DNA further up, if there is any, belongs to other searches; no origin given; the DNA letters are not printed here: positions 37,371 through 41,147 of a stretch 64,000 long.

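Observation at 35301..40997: Candidate undescribed envelope module: sigma-54 promoter, micro-ORF, conserved RNA-like element and two coupled giant beta-propeller lipoproteins, abutting mutS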

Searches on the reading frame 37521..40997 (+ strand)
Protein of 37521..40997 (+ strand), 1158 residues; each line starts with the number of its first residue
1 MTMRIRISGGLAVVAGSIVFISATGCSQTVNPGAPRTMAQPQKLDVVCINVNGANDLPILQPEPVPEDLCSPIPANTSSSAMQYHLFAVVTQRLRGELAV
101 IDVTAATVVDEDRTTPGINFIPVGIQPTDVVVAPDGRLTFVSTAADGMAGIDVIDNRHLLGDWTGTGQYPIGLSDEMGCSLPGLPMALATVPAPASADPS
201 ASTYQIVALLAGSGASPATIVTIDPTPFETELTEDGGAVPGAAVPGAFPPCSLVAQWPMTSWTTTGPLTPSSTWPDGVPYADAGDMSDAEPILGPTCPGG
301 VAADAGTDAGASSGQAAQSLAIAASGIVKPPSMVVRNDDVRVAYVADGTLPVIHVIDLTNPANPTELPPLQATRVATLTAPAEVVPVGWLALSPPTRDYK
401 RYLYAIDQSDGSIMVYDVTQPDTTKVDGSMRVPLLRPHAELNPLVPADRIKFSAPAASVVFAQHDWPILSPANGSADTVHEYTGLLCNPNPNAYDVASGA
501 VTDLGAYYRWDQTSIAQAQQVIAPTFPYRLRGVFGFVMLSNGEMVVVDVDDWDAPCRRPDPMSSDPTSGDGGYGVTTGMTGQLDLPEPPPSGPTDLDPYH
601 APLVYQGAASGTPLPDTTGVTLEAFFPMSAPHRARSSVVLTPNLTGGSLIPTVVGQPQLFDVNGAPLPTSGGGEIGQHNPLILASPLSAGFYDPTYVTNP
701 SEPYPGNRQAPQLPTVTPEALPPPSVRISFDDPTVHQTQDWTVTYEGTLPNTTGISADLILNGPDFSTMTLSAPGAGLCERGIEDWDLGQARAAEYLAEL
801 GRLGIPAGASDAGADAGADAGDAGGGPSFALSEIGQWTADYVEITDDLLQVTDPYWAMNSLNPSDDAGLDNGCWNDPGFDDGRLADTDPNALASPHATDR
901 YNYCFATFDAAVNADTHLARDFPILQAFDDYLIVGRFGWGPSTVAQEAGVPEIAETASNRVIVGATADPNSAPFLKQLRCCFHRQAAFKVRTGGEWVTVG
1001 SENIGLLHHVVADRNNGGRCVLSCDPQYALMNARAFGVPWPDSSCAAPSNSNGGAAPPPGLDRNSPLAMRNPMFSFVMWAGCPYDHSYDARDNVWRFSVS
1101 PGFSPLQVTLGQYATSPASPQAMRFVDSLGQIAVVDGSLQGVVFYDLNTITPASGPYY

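Call 7: search_protein_families(library=pfam, proteins=[window:37521-40997:+], max_evalue=1)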
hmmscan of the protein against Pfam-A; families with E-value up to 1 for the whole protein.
window:37521-40997:+ (1158 aa): 0 families

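Call 8: search_protein_families(library=ncbifam, proteins=[window:37521-40997:+], max_evalue=1)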
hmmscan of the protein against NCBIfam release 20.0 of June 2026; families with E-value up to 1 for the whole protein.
window:37521-40997:+ (1158 aa): 1 family
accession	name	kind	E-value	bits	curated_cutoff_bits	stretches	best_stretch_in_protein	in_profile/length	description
TIGR03866.1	PQQ_ABC_repeats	subfamily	0.053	12.6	287.3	1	104-149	105-149/310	PQQ-dependent catabolism-associated beta-propeller protein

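Call 15: find_homologous_proteins(query=window:37521-40997:+)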
Query window:37521-40997:+ (1158 aa): 402 proteins with E <= 0.001 among 8000 candidates; the best 120 are listed.
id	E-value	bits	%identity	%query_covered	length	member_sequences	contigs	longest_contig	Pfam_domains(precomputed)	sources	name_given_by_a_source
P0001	0.0e+0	2651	100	100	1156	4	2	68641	-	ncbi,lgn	ncbi:MAG: hypothetical protein ABTD50_08380 [Polyangiaceae bacterium]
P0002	0.0e+0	1705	68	100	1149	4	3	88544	-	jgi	jgi:hypothetical protein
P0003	0.0e+0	1462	82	64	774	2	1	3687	-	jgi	jgi:hypothetical protein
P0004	0.0e+0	1364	59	97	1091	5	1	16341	-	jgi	-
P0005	0.0e+0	1289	70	71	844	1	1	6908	-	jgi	jgi:hypothetical protein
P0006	4.3e-296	1003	49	99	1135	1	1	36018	-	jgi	jgi:hypothetical protein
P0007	1.0e-291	989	48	100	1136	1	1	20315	-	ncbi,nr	ncbi:MAG: hypothetical protein M3O50_01970 [Myxococcota bacterium]|nr:hypothetical protein [Myxococc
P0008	4.4e-289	980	48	99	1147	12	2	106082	-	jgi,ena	-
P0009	9.0e-286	969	48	99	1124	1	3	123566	-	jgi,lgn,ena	-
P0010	2.1e-285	968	48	98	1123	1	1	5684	-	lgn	-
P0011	8.4e-285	966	47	98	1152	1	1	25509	-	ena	-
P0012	1.1e-283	962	47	98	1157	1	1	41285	-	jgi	jgi:hypothetical protein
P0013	2.6e-283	961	48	98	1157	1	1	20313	-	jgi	jgi:hypothetical protein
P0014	1.6e-282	959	47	100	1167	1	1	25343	-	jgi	jgi:hypothetical protein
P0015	3.7e-280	951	47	99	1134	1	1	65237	-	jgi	jgi:hypothetical protein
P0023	2.9e-277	941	46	98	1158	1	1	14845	-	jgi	jgi:hypothetical protein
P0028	6.7e-276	937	46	99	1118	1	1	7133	-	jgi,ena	-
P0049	1.2e-268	913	44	99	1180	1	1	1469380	-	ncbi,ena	-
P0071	6.0e-256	871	42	97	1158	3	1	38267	-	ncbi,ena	-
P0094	4.1e-242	825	43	100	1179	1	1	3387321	-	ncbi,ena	-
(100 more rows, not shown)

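Call 16: find_encoding_contigs(protein=P0094, flank=8000, max_places=2)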
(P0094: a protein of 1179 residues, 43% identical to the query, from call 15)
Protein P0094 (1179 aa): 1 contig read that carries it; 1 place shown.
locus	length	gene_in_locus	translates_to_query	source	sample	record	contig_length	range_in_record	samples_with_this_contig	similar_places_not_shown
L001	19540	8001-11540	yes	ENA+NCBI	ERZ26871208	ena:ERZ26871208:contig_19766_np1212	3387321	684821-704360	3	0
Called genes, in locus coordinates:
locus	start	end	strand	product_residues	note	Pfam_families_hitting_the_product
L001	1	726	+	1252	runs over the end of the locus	PF13432:TPR_16, PF14559:TPR_19, PF13414:TPR_11, PF13432:TPR_16, PF14559:TPR_19, PF13371:TPR_9 (weak), PF13432:TPR_16 (weak), PF14559:TPR_19, +16 more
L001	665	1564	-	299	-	PF00398:RrnaAD, PF13649:Methyltransf_25 (faint)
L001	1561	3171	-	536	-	PF01882:DUF58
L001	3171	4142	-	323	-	PF00493:MCM, PF20030:bpMoxR, PF07726:AAA_3, PF07728:AAA_5, PF17863:AAA_lid_2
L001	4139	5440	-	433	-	PF14258:DUF4350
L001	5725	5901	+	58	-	-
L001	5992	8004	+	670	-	-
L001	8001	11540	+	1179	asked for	-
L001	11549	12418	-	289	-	PF01007:IRK (faint), PF07885:Ion_trans_2, PF17655:IRK_C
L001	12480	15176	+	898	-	PF01624:MutS_I, PF05188:MutS_II, PF05192:MutS_III, PF05190:MutS_IV, PF00488:MutS_V, PF27441:MutS_C (weak)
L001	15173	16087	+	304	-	PF00892:EamA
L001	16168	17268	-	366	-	-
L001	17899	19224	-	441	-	PF00150:Cellulase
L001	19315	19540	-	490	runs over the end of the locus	PF02805:Ada_Zn_binding, PF00165:HTH_AraC (faint), PF12833:HTH_18, PF06029:AlkA_N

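Call 17: find_encoding_contigs(protein=P0049, flank=8000, max_places=2)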
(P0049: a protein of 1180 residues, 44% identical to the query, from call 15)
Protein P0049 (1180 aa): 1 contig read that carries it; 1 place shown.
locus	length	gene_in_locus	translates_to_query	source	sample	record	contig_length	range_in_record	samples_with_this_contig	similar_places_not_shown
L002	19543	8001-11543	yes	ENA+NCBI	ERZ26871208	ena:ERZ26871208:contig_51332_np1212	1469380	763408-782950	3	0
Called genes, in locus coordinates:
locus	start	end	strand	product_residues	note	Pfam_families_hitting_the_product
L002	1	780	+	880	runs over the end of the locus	PF13432:TPR_16 (weak), PF14559:TPR_19 (weak), PF13414:TPR_11, PF13432:TPR_16, PF14559:TPR_19 (weak), PF13371:TPR_9 (weak), PF13432:TPR_16 (weak), PF14559:TPR_19, +15 more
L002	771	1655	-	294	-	PF00398:RrnaAD, PF13649:Methyltransf_25 (weak)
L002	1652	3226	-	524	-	PF01882:DUF58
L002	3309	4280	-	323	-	PF00493:MCM (weak), PF20030:bpMoxR, PF07726:AAA_3, PF07728:AAA_5, PF17863:AAA_lid_2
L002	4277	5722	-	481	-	PF14258:DUF4350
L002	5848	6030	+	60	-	-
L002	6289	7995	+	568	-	-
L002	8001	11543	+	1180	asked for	-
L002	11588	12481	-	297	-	PF01007:IRK (faint), PF00520:Ion_trans (weak), PF07885:Ion_trans_2, PF17655:IRK_C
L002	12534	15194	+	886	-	PF01624:MutS_I, PF05188:MutS_II, PF05192:MutS_III, PF05190:MutS_IV, PF00488:MutS_V, PF27441:MutS_C (weak)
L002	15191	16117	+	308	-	PF00892:EamA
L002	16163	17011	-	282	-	PF01641:SelR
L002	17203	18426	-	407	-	PF14356:DUF4403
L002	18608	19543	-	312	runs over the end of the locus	PF17557:Conotoxin_I2 (faint)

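Call 44: predict_structure(alignment_id=A2)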
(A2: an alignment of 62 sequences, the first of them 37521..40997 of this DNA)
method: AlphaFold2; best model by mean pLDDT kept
length: 1158 residues; sequences in the alignment: 62
mean_pLDDT: 73.3   pTM: 0.77
mean pLDDT of the five models: 73.3, 72.9, 72.6, 70.2, 69.0
residues with pLDDT >= 90: 272; 70-90: 430; 50-70: 269; < 50: 187
segments of 3 or more residues with pLDDT < 50: 1-35, 279-286, 300-316, 376-381, 467-474, 483-488, 508-511, 523-526, 555-587, 592-614, 616-624, 640-647, 816-827, 1152-1158
pLDDT, mean of each block of 10 residues (from residue 1): 30 37 31 52 92 87 90 73 92 89 85 69 90 95 88 92 78 89 95 85 93 90 93 72 86 94 66 62 48 61 36 44 70 90 93 93 91 61 79 86 93 91 70 77 77 89 63 51 49 64 55 55 51 87 86 53 45 43 49 43 47 46 52 69 47 85 86 70 77 65 60 55 76 63 89 89 82 90 90 87 71 48 47 81 94 90 60 76 84 90 93 87 94 85 52 67 75 87 92 89 70 85 74 82 68 65 79 81 65 88 74 64 86 79 74 43
secondary structure, 60 per line:
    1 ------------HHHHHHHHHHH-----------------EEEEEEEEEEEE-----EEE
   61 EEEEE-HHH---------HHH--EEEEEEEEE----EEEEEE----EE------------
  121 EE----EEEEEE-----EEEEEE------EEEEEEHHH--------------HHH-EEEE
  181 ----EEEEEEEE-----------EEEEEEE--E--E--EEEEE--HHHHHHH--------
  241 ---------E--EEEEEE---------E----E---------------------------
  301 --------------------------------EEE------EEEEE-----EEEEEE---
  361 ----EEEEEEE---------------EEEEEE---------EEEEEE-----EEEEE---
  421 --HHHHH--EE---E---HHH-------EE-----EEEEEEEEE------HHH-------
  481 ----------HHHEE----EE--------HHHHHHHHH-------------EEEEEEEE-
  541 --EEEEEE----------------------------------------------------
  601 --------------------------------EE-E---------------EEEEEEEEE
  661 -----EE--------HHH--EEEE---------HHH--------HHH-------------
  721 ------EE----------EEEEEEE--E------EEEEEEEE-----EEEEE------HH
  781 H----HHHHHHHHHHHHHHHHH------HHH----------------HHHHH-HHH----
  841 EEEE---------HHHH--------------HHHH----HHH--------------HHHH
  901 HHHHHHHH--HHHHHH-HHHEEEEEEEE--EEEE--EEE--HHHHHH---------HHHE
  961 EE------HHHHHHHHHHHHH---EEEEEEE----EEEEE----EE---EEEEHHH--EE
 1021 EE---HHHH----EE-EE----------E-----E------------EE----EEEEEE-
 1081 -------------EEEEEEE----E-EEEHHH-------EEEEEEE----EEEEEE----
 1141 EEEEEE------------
elements in order (helices of 4 or more, strands of 3 or more residues): H13-23 E41-52 E58-65 E84-92 E97-102 E127-132 E138-143 E150-155 E177-180 E185-192 E204-210 E219-223 H226-232 E253-258 E333-335 E342-346 E352-357 E365-371 E387-392 E402-407 E413-417 H423-427 E456-464 H510-518 E532-539 E543-548 E652-660 E681-684 E739-745 E755-762 E768-772 H786-802 H828-832 E841-844 H854-857 H872-875 H897-908 H911-916 E921-928 E931-934 E937-939 H942-947 E960-962 H969-981 E985-991 E996-1000 E1010-1013 E1019-1022 H1026-1029 E1074-1079 E1094-1100 E1107-1109 E1120-1126 E1131-1136 E1141-1146

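Call 51: fold_search(model_id=the predicted structure, library=pdb)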
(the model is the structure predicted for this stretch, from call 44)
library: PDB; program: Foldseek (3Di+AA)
matches with E <= 10: 799; with E <= 0.001: 67
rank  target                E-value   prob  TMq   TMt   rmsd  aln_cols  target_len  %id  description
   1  1l0q_A                1.0e-05  1.00  0.17  0.46  10.4       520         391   12  Tandem YVTN beta-propeller and PKD domains from an archaeal surface layer protein (released 2002-11-06)
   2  6rte_A                2.6e-05  1.00  0.16  0.33  15.5       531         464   12  Dihydro-heme d1 dehydrogenase NirN in complex with DHE (released 2019-06-19)
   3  5wlc_LO               4.7e-05  1.00  0.11  0.15  18.1       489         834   11  The complete structure of the small subunit processome (released 2017-09-27)
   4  9xrl_C                9.3e-05  1.00  0.15  0.34   9.2       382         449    9  Structure of mouse cytoplasmic lattice (CPL) repeating unit (released 2026-03-18)
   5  5ltd_A                9.3e-05  1.00  0.16  0.46  11.6       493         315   10  Phosphate-bound Pichia angusta Atg18 (released 2017-09-20)
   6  6n8s_A                9.3e-05  0.63  0.08  0.11  26.8       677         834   10  Crystal structure of the human cell polarity protein Lethal Giant Larvae 2 (Lgl2). aPKC phosphorylated, crystal form 3 (released 2019-05-08)
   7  3u4y_B                1.0e-04  1.00  0.14  0.44  12.2       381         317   12  The crystal structure of a functionally unknown protein (Dtox_1751) from Desulfotomaculum acetoxidans DSM 771. (released 2011-10-26)
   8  1ri6                  1.0e-04  1.00  0.14  0.44  13.2       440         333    9  Structure of a putative isomerase from E. coli (released 2003-11-25)
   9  4fav_F                1.3e-04  0.97  0.11  0.25  15.9       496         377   13  Crystal Structure of WT MauG in Complex with Pre-Methylamine Dehydrogenase Aged 50 Days (released 2013-03-06)
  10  1mg2_A                1.3e-04  0.93  0.11  0.24  17.1       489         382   12  MUTATION OF ALPHA PHE55 OF METHYLAMINE DEHYDROGENASE ALTERS THE REORGANIZATION ENERGY AND ELECTRONIC COUPLING FOR ITS  (released 2002-12-11)
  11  9dum_B                1.3e-04  1.00  0.15  0.42  10.7       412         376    6  Human PELP1-WDR18-TEX10 complex (released 2025-04-30)
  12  6zqa_UU               1.5e-04  0.99  0.10  0.13  21.1       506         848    9  Cryo-EM structure of the 90S pre-ribosome from Saccharomyces cerevisiae, state A (Poly-Ala) (released 2020-09-23)
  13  3scy                  1.6e-04  1.00  0.15  0.38  16.3       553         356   10  Crystal structure of a putative 6-phosphogluconolactonase (BF1038) from Bacteroides fragilis NCTC 9343 at 1.50 A resolut (released 2011-07-20)
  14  2oaj                  1.6e-04  0.99  0.14  0.17  14.3       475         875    9  Crystal structure of Sro7 from S. cerevisiae (released 2007-04-03)
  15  1qlg                  1.6e-04  1.00  0.16  0.45   7.8       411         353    9  Crystal structure of phytase with magnesium from Bacillus amyloliquefaciens (released 2000-02-03)
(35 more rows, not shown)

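Call 52: search_solved_structures(query=A2, max_evalue=10)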
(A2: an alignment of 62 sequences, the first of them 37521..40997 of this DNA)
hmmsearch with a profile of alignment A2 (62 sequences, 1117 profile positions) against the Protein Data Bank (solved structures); distinct sequences matched with E-value up to 10: 8.
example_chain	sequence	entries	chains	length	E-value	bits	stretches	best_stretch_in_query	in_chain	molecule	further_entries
1l0q_A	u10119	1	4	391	5e-05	24.3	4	120-177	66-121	Surface layer protein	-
5c2v_B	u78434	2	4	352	0.0029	18.5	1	110-162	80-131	HYDRAZINE SYNTHASE BETA SUBUNIT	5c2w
7k9m_B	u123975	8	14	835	0.22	12.2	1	80-136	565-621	Phenylalanine--tRNA ligase beta subunit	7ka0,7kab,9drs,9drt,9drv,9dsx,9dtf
7k98_B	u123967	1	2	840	0.22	12.2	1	80-136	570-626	Phenylalanine--tRNA ligase beta subunit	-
7daw_B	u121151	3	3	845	0.23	12.2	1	80-136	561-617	Phenylalanine--tRNA ligase beta subunit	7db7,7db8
6g7w_A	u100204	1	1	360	0.66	10.7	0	307-359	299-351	NHL repeat-containing protein 2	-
3bws_A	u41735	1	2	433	0.97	10.1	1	121-166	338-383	protein Lp49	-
2ksn_A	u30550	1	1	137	1.1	10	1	802-856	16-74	Ubiquitin domain-containing protein 2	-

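Call 61: find_encoding_contigs(protein=P0002, flank=6000, max_places=2)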
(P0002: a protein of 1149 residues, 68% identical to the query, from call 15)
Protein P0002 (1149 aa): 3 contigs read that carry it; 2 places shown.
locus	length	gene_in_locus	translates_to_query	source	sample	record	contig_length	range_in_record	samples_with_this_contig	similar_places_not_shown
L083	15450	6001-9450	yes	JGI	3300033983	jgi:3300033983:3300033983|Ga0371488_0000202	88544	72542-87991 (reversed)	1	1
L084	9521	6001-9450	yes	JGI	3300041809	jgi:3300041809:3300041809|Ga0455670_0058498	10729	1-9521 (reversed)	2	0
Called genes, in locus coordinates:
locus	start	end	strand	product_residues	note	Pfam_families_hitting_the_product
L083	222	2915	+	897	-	PF13414:TPR_11 (faint), PF13431:TPR_17 (faint), PF13428:TPR_14 (faint), PF07719:TPR_2 (faint), PF23914:TPR_CcmH_CycH (faint), PF13432:TPR_16 (weak), PF14559:TPR_19 (weak), PF13371:TPR_9 (weak), +7 more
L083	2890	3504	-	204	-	PF00398:RrnaAD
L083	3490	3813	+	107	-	-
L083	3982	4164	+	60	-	-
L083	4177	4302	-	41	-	-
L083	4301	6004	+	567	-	-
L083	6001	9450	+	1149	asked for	-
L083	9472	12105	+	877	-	PF01624:MutS_I, PF05188:MutS_II, PF05192:MutS_III, PF05190:MutS_IV, PF00488:MutS_V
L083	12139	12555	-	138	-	PF00226:DnaJ (weak)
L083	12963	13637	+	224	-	PF07691:PA14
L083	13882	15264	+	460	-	PF01964:ThiC_Rad_SAM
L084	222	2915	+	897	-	PF13414:TPR_11 (faint), PF13431:TPR_17 (faint), PF13428:TPR_14 (faint), PF07719:TPR_2 (faint), PF23914:TPR_CcmH_CycH (faint), PF13432:TPR_16 (weak), PF14559:TPR_19 (weak), PF13371:TPR_9 (weak), +7 more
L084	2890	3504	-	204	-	PF00398:RrnaAD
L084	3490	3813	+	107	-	-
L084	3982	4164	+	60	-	-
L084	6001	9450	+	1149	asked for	-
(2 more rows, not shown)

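Call 76: search_protein_families(library=padloc, proteins=[window:37521-40997:+], max_evalue=0.01)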
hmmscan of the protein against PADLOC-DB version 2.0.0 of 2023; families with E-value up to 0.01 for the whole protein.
window:37521-40997:+ (1158 aa): 0 families
